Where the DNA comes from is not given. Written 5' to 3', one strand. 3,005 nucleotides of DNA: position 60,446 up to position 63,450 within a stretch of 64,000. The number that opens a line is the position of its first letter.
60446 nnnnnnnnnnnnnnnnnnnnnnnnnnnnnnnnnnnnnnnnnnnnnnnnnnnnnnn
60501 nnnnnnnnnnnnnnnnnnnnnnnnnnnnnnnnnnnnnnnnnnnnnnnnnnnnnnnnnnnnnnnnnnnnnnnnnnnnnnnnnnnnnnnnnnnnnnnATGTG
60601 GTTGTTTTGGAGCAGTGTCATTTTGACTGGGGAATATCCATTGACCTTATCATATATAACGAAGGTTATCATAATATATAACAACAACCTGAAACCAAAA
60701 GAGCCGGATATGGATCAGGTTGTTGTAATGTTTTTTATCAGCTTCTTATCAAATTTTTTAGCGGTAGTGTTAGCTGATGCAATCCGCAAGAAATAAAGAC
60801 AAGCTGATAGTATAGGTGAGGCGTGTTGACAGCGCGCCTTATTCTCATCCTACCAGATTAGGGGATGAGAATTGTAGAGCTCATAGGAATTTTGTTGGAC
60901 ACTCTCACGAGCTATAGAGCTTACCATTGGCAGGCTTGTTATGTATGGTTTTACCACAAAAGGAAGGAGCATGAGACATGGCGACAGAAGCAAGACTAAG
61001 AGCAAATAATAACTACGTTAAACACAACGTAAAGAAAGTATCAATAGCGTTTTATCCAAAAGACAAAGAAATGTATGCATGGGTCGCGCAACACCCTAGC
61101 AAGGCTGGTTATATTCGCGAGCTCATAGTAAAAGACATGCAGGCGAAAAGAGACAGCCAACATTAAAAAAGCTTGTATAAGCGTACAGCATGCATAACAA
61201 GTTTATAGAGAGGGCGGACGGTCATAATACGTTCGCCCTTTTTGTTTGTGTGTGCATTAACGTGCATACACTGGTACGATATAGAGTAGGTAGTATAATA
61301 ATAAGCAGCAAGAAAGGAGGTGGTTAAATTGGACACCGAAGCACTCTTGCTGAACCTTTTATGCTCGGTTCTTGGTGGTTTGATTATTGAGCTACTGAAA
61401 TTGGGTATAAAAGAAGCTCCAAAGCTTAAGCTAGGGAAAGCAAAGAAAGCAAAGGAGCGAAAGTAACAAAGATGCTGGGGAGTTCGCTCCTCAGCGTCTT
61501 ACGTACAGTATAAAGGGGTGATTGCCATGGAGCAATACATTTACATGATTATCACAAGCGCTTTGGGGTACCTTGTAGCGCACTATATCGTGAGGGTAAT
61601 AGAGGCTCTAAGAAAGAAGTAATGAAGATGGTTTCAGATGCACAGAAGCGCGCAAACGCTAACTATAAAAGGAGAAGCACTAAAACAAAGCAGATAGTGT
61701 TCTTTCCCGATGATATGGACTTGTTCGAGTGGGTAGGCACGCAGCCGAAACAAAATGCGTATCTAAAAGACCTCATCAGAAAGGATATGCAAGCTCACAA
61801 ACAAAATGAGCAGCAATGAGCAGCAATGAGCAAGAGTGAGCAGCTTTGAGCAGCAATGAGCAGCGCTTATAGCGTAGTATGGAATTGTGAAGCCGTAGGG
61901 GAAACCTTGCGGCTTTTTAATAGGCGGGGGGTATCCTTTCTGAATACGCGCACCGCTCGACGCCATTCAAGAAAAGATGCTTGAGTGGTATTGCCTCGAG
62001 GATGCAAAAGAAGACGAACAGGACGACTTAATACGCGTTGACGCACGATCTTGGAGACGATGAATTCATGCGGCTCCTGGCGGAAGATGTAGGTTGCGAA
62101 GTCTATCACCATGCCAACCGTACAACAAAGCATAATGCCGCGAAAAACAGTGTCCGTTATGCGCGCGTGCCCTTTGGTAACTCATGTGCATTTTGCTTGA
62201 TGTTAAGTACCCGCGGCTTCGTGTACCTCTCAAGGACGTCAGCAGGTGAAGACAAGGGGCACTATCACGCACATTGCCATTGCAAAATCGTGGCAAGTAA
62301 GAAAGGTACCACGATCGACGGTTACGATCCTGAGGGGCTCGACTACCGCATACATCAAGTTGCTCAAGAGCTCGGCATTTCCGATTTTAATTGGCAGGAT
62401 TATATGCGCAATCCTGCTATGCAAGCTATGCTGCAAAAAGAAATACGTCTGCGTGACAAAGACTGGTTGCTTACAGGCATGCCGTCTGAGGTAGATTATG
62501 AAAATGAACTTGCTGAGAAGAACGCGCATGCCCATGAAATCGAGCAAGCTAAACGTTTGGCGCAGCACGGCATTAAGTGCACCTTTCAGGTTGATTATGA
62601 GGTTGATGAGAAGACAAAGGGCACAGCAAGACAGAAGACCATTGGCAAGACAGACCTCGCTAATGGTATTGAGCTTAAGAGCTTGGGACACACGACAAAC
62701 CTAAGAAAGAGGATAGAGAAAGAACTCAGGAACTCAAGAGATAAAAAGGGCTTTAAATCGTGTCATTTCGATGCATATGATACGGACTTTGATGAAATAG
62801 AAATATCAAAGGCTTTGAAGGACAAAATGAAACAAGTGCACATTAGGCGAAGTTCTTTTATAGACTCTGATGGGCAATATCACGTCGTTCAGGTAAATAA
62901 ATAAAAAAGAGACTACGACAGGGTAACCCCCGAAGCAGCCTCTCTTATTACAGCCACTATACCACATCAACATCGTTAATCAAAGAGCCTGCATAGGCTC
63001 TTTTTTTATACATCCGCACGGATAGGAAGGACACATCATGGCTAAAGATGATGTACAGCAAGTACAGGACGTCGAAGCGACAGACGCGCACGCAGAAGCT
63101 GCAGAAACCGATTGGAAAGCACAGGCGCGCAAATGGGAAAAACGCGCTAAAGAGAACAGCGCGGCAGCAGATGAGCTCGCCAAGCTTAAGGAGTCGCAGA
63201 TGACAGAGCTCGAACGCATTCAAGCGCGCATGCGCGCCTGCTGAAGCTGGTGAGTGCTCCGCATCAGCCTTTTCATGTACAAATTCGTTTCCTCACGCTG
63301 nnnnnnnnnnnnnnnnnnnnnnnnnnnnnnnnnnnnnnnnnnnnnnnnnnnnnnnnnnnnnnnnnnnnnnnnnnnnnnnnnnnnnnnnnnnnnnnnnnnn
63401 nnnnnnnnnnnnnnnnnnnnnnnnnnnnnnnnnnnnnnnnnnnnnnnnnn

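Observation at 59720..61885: CRISPR spacer 5 has an 18-nt exact (23/29) match to DNA 2.1 kb downstream in the same island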

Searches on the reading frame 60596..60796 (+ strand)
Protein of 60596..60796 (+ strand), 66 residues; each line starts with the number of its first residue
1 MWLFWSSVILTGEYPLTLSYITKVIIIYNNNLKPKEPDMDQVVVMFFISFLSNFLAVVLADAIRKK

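Call 10: search_protein_families(library=pfam, proteins=[window:60596-60796:+], max_evalue=0.1)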
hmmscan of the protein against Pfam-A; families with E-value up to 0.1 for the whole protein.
window:60596-60796:+ (66 aa): 1 family
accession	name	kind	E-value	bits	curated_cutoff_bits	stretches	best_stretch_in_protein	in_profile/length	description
PF06771.16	Desmo_N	-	0.09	13.6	25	1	13-54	38-78/97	Viral Desmoplakin N-terminus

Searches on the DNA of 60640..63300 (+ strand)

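Call 7: search_dna_similar(query=window:60640-63300:+, collection=phages, mode=distant, max_evalue=0.001, max_rows=20)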
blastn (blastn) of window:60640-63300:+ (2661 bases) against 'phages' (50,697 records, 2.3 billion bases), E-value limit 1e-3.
Records with a match: 1; places in all: 1; records where one place covers at least 80% of the query: 0.
Best place of each record, by identity: 60-80% 1.
By first word of the organism name: Gordonia 1.
By host as written in the record: Gordonia terrae 3612 1.
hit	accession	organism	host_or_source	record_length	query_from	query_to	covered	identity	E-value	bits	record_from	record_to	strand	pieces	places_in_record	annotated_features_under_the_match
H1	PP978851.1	Gordonia phage TinyDot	Gordonia terrae 3612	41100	2467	2570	4%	74.0%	7e-8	67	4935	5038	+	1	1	6: scaffolding protein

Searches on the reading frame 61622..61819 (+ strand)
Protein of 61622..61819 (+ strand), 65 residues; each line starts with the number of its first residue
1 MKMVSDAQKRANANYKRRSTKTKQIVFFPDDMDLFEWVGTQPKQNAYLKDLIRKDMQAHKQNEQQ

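Call 10: search_protein_families(library=pfam, proteins=[window:61622-61819:+], max_evalue=0.1)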
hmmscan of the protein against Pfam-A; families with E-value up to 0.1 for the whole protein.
window:61622-61819:+ (65 aa): 0 families

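Call 11: find_encoding_contigs(protein=window:61622-61819:+, flank=10000, max_places=10)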
Protein window:61622-61819:+ (65 aa): 10 contigs read that carry it; 8 places shown.
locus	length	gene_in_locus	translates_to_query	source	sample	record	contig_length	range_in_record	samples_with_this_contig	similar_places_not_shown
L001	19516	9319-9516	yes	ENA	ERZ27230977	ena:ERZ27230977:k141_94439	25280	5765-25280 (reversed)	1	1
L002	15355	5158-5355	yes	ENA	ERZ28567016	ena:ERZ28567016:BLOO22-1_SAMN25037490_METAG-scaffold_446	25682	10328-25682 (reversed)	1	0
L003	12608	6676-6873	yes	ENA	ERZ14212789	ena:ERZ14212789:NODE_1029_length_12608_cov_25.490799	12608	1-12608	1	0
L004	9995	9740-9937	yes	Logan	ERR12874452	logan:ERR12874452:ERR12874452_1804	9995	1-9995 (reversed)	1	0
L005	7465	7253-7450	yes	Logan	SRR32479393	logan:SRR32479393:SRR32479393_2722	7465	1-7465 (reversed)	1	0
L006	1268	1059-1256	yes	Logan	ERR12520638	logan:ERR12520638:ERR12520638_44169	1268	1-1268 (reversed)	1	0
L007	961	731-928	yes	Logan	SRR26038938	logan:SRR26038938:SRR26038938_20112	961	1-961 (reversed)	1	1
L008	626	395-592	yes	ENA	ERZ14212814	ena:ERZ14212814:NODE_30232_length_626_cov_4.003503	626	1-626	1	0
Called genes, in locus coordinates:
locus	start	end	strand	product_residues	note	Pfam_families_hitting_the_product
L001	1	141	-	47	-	?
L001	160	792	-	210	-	PF01381:HTH_3, PF12844:HTH_19 (weak), PF13560:HTH_31, PF00717:Peptidase_S24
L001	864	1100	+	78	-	PF13384:HTH_23 (faint), PF12844:HTH_19, PF13560:HTH_31, PF01381:HTH_3, PF13443:HTH_26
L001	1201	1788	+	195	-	PF04545:Sigma70_r4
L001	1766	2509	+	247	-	PF02498:Bro-N, PF03374:ANT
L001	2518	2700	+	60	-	-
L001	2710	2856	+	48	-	-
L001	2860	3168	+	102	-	-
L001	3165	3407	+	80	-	-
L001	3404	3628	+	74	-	-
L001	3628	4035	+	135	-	PF05866:RusA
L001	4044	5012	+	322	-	PF09588:YqaJ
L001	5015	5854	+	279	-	PF03837:RecT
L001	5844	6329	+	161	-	PF00436:SSB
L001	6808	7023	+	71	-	-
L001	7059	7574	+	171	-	-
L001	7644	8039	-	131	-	-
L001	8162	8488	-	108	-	-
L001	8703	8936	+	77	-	-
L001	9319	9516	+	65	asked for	-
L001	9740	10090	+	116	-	-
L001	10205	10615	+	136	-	-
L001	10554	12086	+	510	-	-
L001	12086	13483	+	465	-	PF05133:SPP1_portal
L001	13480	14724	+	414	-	PF25310:VG15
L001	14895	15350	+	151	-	-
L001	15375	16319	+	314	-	-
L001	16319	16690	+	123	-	-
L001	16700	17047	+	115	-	-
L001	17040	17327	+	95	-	-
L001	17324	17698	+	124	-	-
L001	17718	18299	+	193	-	PF25681:Phage_TTP_17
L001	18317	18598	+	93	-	-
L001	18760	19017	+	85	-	-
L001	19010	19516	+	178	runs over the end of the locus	-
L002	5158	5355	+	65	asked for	-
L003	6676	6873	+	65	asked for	-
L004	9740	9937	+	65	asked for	-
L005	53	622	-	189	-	-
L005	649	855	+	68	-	-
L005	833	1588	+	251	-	PF02498:Bro-N, PF03374:ANT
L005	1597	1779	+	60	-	-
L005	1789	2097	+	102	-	-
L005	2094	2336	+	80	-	-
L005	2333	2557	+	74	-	-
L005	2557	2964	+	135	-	PF05866:RusA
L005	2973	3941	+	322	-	PF09588:YqaJ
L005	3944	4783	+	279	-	PF03837:RecT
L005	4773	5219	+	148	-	PF00436:SSB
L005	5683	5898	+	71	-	-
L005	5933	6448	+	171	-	-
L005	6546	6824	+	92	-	-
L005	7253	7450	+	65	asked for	-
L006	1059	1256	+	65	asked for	-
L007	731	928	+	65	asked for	-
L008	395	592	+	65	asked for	-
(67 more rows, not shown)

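Call 34: search_protein_families(library=phrogs, proteins=[window:61622-61819:+], max_evalue=0.01)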
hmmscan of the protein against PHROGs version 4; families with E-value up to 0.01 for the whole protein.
window:61622-61819:+ (65 aa): 3 families
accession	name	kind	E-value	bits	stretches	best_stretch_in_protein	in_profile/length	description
phrog_4223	-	unknown function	0.00025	22.3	1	22-63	3-46/67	-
phrog_14312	-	unknown function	0.0027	19.2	1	22-59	5-42/87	-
phrog_17782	-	unknown function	0.0036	18.5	1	6-56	8-60/66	-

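Call 42: find_related_loci(query=L001:12086-13483:+, collection=viral_contigs, flank=10000)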
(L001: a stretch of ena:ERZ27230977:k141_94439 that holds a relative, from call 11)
Query L001:12086-13483:+ (465 aa) in viral_contigs; peptide patterns used: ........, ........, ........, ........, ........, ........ (x = any residue, [..] = any of these).
76 stretches matched a pattern; 76 encode a relative of the query (tblastn E <= 1e-3); 75 distinct loci.
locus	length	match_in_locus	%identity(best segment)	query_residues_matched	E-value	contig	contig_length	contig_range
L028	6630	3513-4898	61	1-461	0e+0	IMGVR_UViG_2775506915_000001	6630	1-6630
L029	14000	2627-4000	61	3-459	0e+0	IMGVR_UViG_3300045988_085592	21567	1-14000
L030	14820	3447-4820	61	3-459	0e+0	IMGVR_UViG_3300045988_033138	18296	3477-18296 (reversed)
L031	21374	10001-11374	61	3-459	0e+0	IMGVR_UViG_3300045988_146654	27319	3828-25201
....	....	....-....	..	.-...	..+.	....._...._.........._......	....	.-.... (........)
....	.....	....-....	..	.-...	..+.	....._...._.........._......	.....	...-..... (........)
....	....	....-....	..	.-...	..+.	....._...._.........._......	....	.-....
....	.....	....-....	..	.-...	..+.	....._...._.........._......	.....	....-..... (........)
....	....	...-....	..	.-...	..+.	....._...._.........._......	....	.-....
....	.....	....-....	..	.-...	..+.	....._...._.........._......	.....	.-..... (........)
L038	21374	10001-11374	60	3-459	0e+0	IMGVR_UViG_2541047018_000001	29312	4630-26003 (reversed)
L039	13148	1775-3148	61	3-459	0e+0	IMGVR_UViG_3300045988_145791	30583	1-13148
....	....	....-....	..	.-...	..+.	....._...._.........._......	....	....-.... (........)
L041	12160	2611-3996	59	3-464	0e+0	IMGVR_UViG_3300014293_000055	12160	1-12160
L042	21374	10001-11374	59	3-459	0e+0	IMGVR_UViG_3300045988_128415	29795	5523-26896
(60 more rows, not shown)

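Call 55: predict_structure(protein=window:61622-61816:+)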
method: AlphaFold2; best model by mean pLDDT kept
length: 65 residues; sequences in the alignment: 1
mean_pLDDT: 65.7   pTM: 0.32
mean pLDDT of the five models: 65.7, 64.6, 64.0, 59.5, 58.2
residues with pLDDT >= 90: 0; 70-90: 18; 50-70: 46; < 50: 1
segments of 3 or more residues with pLDDT < 50: none
pLDDT, mean of each block of 10 residues (from residue 1): 70 62 56 64 70 75 62
secondary structure, 60 per line:
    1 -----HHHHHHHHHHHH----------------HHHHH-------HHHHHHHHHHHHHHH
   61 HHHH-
elements in order: H6-17 H34-38 H46-64
